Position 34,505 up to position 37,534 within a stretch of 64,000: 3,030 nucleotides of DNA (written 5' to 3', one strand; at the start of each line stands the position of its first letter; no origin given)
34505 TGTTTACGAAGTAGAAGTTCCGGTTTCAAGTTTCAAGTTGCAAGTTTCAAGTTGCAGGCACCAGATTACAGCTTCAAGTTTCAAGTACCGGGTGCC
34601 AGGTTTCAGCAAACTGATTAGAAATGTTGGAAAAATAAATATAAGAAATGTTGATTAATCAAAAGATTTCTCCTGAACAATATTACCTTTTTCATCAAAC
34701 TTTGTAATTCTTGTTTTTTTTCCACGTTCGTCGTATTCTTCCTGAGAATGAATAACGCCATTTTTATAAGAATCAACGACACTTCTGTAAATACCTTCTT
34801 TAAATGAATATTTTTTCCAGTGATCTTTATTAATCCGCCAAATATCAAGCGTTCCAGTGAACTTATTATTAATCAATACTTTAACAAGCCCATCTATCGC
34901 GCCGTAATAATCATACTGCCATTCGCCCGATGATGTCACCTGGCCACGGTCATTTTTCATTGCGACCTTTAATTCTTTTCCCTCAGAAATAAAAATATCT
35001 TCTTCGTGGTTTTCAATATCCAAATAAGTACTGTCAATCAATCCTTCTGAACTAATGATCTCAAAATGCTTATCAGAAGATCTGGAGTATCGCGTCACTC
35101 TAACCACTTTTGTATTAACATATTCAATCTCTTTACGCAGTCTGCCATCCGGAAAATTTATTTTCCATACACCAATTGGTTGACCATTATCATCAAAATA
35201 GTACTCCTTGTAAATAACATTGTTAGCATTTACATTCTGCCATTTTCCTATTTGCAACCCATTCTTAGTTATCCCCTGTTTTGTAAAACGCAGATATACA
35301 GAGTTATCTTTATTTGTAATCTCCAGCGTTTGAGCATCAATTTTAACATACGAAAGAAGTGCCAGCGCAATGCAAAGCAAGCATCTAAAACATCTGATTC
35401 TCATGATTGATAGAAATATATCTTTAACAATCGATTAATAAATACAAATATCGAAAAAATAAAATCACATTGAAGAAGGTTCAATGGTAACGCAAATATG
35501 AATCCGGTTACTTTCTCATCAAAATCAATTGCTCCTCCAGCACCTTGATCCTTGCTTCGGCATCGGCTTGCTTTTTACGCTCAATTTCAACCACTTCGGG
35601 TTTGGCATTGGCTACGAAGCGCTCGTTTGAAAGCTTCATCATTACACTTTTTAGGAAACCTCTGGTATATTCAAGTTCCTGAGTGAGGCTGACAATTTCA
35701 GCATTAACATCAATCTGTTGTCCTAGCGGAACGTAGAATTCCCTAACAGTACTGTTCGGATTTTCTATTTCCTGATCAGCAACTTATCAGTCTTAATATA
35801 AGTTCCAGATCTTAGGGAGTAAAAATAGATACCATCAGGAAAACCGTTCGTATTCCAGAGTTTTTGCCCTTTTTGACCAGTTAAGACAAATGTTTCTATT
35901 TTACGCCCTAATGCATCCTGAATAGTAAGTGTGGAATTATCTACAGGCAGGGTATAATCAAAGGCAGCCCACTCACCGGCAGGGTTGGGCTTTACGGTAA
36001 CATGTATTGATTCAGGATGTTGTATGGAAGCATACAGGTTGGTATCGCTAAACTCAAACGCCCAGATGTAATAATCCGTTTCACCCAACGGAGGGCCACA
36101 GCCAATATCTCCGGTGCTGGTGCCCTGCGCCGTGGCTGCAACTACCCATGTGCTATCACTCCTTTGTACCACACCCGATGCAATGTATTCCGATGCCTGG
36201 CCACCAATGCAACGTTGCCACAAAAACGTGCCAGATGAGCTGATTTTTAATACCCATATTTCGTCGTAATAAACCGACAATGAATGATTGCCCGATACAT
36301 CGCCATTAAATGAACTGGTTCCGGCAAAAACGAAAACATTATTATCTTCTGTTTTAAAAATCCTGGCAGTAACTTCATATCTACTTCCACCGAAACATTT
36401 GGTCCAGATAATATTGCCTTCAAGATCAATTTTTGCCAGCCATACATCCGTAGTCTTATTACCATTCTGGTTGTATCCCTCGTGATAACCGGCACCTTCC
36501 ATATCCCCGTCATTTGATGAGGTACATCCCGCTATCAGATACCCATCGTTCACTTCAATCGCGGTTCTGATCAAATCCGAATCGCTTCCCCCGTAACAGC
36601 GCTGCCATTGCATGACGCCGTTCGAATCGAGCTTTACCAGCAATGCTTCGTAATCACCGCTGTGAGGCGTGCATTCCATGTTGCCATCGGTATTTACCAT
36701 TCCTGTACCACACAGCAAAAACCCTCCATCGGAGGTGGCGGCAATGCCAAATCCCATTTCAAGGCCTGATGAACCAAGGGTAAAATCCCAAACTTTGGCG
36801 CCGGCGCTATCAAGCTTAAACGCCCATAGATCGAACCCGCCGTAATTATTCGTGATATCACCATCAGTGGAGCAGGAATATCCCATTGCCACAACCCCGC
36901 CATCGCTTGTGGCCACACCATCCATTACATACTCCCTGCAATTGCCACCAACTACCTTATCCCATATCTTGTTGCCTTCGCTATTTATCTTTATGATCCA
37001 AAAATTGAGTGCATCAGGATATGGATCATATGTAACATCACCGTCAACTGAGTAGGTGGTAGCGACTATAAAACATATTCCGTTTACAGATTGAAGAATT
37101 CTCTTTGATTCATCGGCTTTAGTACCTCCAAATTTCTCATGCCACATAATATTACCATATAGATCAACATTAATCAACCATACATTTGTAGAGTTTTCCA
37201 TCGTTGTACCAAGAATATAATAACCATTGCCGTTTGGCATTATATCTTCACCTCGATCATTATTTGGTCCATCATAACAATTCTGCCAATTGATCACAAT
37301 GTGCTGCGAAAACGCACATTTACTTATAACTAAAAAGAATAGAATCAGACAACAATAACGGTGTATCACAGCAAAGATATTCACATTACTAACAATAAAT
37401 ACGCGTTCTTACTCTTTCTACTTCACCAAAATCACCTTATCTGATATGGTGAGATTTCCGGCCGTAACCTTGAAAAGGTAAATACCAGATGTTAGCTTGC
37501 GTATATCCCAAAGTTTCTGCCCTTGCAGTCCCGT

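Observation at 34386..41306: Reiterated DUF4159/valS convergent junction brackets two low-GC cargo cassettes, with no recombinase present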

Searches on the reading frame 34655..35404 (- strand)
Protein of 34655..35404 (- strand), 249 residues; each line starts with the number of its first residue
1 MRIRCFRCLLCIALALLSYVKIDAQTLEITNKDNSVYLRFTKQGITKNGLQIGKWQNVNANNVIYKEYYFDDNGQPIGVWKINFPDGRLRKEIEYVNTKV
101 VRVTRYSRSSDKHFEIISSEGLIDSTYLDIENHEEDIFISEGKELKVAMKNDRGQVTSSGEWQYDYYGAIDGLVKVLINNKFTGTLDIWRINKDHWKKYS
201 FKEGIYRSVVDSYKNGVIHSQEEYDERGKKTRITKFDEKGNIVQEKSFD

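Call 6: search_protein_families(library=pfam, proteins=[window:34655-35404:-], max_evalue=0.001)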
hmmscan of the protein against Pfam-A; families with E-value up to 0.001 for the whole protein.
window:34655-35404:- (249 aa): 2 families
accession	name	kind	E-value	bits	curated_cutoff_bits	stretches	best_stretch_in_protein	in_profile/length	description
PF07661.19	MORN_2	-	1.3e-05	25.3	29.6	0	78-97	3-22/22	MORN repeat variant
PF07483.16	W_rich_C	-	0.00042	20.8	26.2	0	132-196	6-71/105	Tryptophan-rich Synechocystis species C-terminal domain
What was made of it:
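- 34611..35507 (-): MORN cassette: 44-nt downstream segment, MORN_2/YwqK-like gene (34655-35404) and its 103-nt AT-rich upstream region. Weak MORN_2 Pfam hit (call 6).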

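Call 43: find_encoding_contigs(protein=window:34655-35404:-, flank=10000, max_places=10)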
Protein window:34655-35404:- (249 aa): 12 contigs read that carry it; 10 places shown.
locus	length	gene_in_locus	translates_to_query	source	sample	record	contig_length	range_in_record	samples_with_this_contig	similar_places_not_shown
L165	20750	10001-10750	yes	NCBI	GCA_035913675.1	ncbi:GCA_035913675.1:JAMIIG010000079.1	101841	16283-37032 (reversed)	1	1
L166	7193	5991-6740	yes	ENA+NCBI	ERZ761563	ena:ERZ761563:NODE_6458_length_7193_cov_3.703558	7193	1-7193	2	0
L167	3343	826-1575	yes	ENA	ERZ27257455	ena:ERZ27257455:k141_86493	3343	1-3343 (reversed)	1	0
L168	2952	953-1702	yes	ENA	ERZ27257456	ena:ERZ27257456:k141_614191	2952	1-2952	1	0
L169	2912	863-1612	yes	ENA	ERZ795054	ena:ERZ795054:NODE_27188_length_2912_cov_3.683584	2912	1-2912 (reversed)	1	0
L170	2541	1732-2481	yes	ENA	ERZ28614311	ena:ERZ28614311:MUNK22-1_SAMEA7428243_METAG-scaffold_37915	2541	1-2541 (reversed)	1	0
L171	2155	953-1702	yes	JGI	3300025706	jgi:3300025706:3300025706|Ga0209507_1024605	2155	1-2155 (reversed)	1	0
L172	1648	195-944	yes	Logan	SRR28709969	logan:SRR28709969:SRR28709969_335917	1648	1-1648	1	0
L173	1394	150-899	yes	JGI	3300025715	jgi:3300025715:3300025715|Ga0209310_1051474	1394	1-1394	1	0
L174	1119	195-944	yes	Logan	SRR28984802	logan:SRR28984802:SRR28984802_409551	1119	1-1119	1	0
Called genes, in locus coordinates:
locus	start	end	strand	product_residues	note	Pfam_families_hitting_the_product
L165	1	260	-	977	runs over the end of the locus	PF01565:FAD_binding_4, PF02913:FAD-oxidase_C, PF13183:Fer4_8 (weak), PF13534:Fer4_17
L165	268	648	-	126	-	PF08327:AHSA1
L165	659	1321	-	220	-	-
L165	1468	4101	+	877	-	PF00133:tRNA-synt_1, PF09334:tRNA-synt_1g, PF13603:tRNA-synt_1_2 (weak), PF08264:Anticodon_1, PF10458:Val_tRNA-synt_C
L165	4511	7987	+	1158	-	PF05572:Peptidase_M43 (weak), PF18962:Por_Secre_tail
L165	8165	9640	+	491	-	PF18962:Por_Secre_tail (weak)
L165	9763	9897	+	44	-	PF10458:Val_tRNA-synt_C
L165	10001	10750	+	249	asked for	PF07661:MORN_2 (faint)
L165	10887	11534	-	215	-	PF13709:DUF4159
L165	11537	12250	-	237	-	PF20260:PUA_4, PF04452:Methyltrans_RNA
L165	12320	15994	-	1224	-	PF15902:Sortilin-Vps10 (weak), PF25852:DUF6242_C (weak), PF00801:PKD, PF18911:PKD_4, PF00801:PKD (weak), PF18911:PKD_4, PF18962:Por_Secre_tail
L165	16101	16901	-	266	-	PF04536:TPM_phosphatase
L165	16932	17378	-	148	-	PF04536:TPM_phosphatase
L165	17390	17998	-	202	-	PF04011:LemA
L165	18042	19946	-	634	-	PF02518:HATPase_c (weak), PF13589:HATPase_c_3, PF00183:HSP90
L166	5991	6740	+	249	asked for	PF07661:MORN_2 (faint)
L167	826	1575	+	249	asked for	PF07661:MORN_2 (faint)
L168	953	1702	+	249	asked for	PF07661:MORN_2 (faint)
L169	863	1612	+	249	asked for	PF07661:MORN_2 (faint)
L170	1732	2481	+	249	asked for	PF07661:MORN_2 (faint)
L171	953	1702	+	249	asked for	PF07661:MORN_2 (faint)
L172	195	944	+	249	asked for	PF07661:MORN_2 (faint)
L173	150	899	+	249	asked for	PF07661:MORN_2 (faint)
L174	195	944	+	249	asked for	PF07661:MORN_2 (faint)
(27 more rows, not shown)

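Call 72: list_cluster_members(proteins=[window:34655-35404:-, window:35765-37240:-, window:37418-40894:-, window:33871-34518:+])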
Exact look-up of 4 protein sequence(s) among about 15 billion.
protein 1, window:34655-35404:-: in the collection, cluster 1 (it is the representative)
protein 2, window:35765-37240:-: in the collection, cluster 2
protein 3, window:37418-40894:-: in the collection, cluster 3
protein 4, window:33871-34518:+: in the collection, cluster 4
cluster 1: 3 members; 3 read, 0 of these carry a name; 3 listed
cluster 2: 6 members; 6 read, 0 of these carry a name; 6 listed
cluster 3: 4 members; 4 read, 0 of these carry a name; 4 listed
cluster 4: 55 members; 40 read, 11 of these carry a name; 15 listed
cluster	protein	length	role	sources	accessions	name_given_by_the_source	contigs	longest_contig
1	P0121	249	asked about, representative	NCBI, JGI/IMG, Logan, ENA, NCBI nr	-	-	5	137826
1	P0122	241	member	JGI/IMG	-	-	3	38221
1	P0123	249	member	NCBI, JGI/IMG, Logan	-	-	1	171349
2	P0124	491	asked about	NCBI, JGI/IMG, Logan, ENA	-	-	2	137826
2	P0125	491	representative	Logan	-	-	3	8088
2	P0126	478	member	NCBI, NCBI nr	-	-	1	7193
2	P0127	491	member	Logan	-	-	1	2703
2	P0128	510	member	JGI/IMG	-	-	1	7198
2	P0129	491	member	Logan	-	-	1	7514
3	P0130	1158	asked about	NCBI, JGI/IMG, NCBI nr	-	-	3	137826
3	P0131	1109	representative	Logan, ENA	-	-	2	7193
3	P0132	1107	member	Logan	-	-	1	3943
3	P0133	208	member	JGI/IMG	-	-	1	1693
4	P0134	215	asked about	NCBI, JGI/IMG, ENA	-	-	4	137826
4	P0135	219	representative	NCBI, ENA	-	-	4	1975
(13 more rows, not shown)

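Call 73: find_encoding_contigs(protein=P0123, flank=10000, max_places=6)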
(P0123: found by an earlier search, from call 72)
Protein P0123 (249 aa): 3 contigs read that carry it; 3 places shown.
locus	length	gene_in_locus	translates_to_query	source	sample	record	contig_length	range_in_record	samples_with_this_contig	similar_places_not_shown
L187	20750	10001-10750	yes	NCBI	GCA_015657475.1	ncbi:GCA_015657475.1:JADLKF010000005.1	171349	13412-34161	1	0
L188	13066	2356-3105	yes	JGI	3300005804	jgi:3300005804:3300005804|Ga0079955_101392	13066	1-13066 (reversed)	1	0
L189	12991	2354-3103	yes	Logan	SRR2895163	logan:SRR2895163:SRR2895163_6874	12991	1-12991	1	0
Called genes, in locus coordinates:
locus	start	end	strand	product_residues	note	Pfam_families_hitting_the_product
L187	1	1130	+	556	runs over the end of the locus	PF06826:Asp-Al_Ex, PF02080:TrkA_C, PF06826:Asp-Al_Ex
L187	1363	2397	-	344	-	PF18962:Por_Secre_tail (weak)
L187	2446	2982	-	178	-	PF00293:NUDIX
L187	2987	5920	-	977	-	-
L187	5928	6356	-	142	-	PF08327:AHSA1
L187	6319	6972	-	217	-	-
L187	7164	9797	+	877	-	PF00133:tRNA-synt_1, PF09334:tRNA-synt_1g, PF13603:tRNA-synt_1_2 (weak), PF08264:Anticodon_1, PF10458:Val_tRNA-synt_C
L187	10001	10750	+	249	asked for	PF07661:MORN_2 (faint)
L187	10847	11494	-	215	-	PF13709:DUF4159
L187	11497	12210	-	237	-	PF20260:PUA_4, PF04452:Methyltrans_RNA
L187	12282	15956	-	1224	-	PF25852:DUF6242_C (faint), PF15902:Sortilin-Vps10 (weak), PF00801:PKD, PF18911:PKD_4, PF18981:InlK_D3 (faint), PF18911:PKD_4 (weak), PF18962:Por_Secre_tail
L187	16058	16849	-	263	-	-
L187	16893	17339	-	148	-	PF04536:TPM_phosphatase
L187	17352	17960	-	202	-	PF04011:LemA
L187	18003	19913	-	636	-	-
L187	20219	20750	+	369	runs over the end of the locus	PF01063:Aminotran_4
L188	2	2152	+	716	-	?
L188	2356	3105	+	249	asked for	PF07661:MORN_2 (faint)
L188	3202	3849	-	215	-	PF13709:DUF4159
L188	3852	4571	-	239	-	PF20260:PUA_4, PF04452:Methyltrans_RNA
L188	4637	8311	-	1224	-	PF25852:DUF6242_C (faint), PF15902:Sortilin-Vps10 (weak), PF00801:PKD, PF18911:PKD_4 (weak), PF00801:PKD (weak), PF18911:PKD_4 (weak), PF18962:Por_Secre_tail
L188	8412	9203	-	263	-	-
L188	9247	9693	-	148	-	PF04536:TPM_phosphatase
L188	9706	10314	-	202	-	PF04011:LemA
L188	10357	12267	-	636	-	PF02518:HATPase_c (weak), PF13589:HATPase_c_3, PF00183:HSP90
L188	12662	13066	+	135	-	?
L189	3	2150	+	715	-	?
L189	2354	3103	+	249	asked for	PF07661:MORN_2 (faint)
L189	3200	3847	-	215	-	PF13709:DUF4159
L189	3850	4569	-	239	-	PF20260:PUA_4, PF04452:Methyltrans_RNA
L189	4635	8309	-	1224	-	PF25852:DUF6242_C (faint), PF15902:Sortilin-Vps10 (weak), PF00801:PKD, PF18911:PKD_4 (weak), PF00801:PKD (weak), PF18911:PKD_4 (weak), PF18962:Por_Secre_tail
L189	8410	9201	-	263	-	-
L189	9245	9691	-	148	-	PF04536:TPM_phosphatase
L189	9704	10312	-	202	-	PF04011:LemA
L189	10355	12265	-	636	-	PF02518:HATPase_c (weak), PF13589:HATPase_c_3, PF00183:HSP90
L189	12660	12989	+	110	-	?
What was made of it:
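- The recipient state D-MORN-valS exists in L187 (call 73).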

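Call 82: find_encoding_contigs(protein=P0125, flank=10000, max_places=6)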
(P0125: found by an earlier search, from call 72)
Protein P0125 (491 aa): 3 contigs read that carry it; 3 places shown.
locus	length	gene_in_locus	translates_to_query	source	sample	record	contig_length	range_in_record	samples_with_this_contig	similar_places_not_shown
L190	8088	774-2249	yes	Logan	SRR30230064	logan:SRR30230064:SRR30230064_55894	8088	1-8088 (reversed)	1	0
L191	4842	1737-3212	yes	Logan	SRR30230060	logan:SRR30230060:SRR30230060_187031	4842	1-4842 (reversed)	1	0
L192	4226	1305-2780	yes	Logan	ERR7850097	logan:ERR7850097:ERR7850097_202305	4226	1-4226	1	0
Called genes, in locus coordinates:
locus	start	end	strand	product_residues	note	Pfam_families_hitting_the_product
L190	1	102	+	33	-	?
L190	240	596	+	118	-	PF18962:Por_Secre_tail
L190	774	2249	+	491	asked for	PF18962:Por_Secre_tail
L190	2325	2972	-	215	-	PF13709:DUF4159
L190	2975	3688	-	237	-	PF20260:PUA_4, PF04452:Methyltrans_RNA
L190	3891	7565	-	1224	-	PF15902:Sortilin-Vps10 (faint), PF25852:DUF6242_C (faint), PF00801:PKD, PF18911:PKD_4, PF18981:InlK_D3 (faint), PF00801:PKD (weak), PF18911:PKD_4 (weak), PF18962:Por_Secre_tail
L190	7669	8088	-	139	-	?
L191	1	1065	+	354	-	?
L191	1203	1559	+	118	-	PF18962:Por_Secre_tail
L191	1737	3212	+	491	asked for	PF18962:Por_Secre_tail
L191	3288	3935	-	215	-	PF13709:DUF4159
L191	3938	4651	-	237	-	PF20260:PUA_4, PF04452:Methyltrans_RNA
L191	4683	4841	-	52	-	?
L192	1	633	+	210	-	?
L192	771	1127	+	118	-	PF18962:Por_Secre_tail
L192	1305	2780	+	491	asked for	PF18962:Por_Secre_tail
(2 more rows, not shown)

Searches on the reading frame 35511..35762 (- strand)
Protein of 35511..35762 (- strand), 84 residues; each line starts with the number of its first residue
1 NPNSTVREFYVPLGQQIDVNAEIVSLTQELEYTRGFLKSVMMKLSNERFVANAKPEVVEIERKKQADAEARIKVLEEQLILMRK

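Call 26: find_homologous_proteins(query=window:35511-35762:-, max_evalue=1e-10)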
Query seq(84 aa) (84 aa): 284 proteins with E <= 1e-10 among 304 candidates; the best 120 are listed.
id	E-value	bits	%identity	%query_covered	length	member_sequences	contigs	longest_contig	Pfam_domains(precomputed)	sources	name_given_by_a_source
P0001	3.1e-32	127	99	81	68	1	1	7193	PF10458.15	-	-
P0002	5.7e-25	104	68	92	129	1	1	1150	PF10458.15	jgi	jgi:valyl-tRNA synthetase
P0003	1.7e-24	103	72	86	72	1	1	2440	PF10458.15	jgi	jgi:valyl-tRNA synthetase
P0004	6.1e-24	101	71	86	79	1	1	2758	PF10458.15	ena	-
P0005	7.4e-24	101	75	86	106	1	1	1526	PF10458.15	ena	-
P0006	1.4e-23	100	67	89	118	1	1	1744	PF10458.15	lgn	-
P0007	2.6e-23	99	69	86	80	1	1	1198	PF10458.15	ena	-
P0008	3.6e-23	99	70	90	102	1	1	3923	PF10458.15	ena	-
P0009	5.2e-23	98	72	86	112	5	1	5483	PF10458.15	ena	-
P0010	1.1e-22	97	62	92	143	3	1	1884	PF10458.15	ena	-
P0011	5.3e-22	95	67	86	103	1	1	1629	PF10458.15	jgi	jgi:valyl-tRNA synthetase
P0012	5.5e-22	95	67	86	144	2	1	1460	PF10458.15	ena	-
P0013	5.7e-22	95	65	88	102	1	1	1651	PF10458.15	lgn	-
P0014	6.3e-22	95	68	86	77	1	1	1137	PF10458.15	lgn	-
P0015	7.4e-22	95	65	86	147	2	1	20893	PF10458.15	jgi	jgi:valyl-tRNA synthetase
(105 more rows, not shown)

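Call 28: find_encoding_contigs(protein=P0001, flank=10000, max_places=10)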
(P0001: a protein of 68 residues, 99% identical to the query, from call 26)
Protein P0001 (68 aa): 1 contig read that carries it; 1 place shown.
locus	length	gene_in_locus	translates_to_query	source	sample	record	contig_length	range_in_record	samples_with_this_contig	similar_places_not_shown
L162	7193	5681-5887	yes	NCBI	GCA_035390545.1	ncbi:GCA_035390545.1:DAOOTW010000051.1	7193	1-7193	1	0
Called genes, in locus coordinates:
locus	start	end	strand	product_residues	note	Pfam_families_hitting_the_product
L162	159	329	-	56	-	PF13709:DUF4159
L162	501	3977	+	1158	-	PF05572:Peptidase_M43 (weak), PF18962:Por_Secre_tail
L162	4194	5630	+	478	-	PF18962:Por_Secre_tail (weak)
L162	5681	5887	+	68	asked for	PF10458:Val_tRNA-synt_C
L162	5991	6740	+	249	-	PF07661:MORN_2 (faint)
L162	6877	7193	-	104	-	PF13709:DUF4159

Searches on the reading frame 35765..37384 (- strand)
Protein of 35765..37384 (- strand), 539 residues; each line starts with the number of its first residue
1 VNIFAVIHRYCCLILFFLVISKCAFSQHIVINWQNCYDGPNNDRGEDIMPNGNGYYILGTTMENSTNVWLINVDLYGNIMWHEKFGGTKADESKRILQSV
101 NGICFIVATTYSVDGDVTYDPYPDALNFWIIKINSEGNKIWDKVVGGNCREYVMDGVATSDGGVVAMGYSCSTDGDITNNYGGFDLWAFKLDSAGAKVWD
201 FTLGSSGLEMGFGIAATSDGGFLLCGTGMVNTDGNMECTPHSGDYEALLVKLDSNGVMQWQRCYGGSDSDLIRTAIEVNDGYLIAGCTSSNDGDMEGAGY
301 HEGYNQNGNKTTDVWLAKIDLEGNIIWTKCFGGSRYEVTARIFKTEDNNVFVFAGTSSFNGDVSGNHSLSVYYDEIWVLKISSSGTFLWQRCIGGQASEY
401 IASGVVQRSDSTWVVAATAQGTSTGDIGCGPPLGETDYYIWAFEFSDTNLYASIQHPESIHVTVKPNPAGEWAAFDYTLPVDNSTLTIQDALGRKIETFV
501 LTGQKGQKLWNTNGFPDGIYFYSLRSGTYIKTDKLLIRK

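Call 6: search_protein_families(library=pfam, proteins=[window:35765-37384:-], max_evalue=0.001)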
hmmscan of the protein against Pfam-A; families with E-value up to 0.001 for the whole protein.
window:35765-37384:- (539 aa): 1 family
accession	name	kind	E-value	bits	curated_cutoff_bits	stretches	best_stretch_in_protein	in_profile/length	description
PF18962.6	Por_Secre_tail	-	1.1e-05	26.1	27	1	466-537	3-75/75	Secretion system C-terminal sorting domain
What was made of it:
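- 35765..37384 (-): T9a: T9SS cargo gene (public gene calls use 35765-37240, 491 aa). Por_Secre_tail (call 6).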

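Call 65: find_encoding_contigs(protein=window:35765-37240:-, flank=5000, max_places=10)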
Protein window:35765-37240:- (491 aa): 5 contigs read that carry it; 4 places shown.
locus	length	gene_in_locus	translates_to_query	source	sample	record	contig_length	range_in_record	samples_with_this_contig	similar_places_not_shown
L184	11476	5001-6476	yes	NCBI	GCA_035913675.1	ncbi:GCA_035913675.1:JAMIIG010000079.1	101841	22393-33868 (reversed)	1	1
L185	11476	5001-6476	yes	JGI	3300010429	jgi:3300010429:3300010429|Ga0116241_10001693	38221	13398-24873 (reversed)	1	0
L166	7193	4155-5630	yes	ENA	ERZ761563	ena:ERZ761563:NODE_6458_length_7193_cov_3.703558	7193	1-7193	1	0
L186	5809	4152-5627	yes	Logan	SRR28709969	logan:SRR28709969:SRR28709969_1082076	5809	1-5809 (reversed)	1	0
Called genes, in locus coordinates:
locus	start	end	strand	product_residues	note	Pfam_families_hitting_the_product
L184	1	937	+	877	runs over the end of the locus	PF00133:tRNA-synt_1, PF09334:tRNA-synt_1g, PF13603:tRNA-synt_1_2 (weak), PF08264:Anticodon_1, PF10458:Val_tRNA-synt_C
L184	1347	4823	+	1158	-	PF05572:Peptidase_M43 (weak), PF18962:Por_Secre_tail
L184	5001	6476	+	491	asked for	PF18962:Por_Secre_tail (weak)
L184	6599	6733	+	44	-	PF10458:Val_tRNA-synt_C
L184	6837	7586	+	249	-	PF07661:MORN_2 (faint)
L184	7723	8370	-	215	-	PF13709:DUF4159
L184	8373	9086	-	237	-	PF20260:PUA_4, PF04452:Methyltrans_RNA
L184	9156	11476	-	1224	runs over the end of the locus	PF15902:Sortilin-Vps10 (weak), PF25852:DUF6242_C (weak), PF00801:PKD, PF18911:PKD_4, PF00801:PKD (weak), PF18911:PKD_4, PF18962:Por_Secre_tail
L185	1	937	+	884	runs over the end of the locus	PF00133:tRNA-synt_1, PF09334:tRNA-synt_1g, PF13603:tRNA-synt_1_2 (weak), PF08264:Anticodon_1, PF10458:Val_tRNA-synt_C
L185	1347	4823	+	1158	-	PF05572:Peptidase_M43 (weak), PF18962:Por_Secre_tail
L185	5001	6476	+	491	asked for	PF18962:Por_Secre_tail (weak)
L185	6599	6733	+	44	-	PF10458:Val_tRNA-synt_C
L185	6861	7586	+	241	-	PF07661:MORN_2 (faint)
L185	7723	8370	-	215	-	PF13709:DUF4159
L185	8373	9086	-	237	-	PF20260:PUA_4, PF04452:Methyltrans_RNA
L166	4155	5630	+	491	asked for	PF18962:Por_Secre_tail (weak)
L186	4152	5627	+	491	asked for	PF18962:Por_Secre_tail (weak)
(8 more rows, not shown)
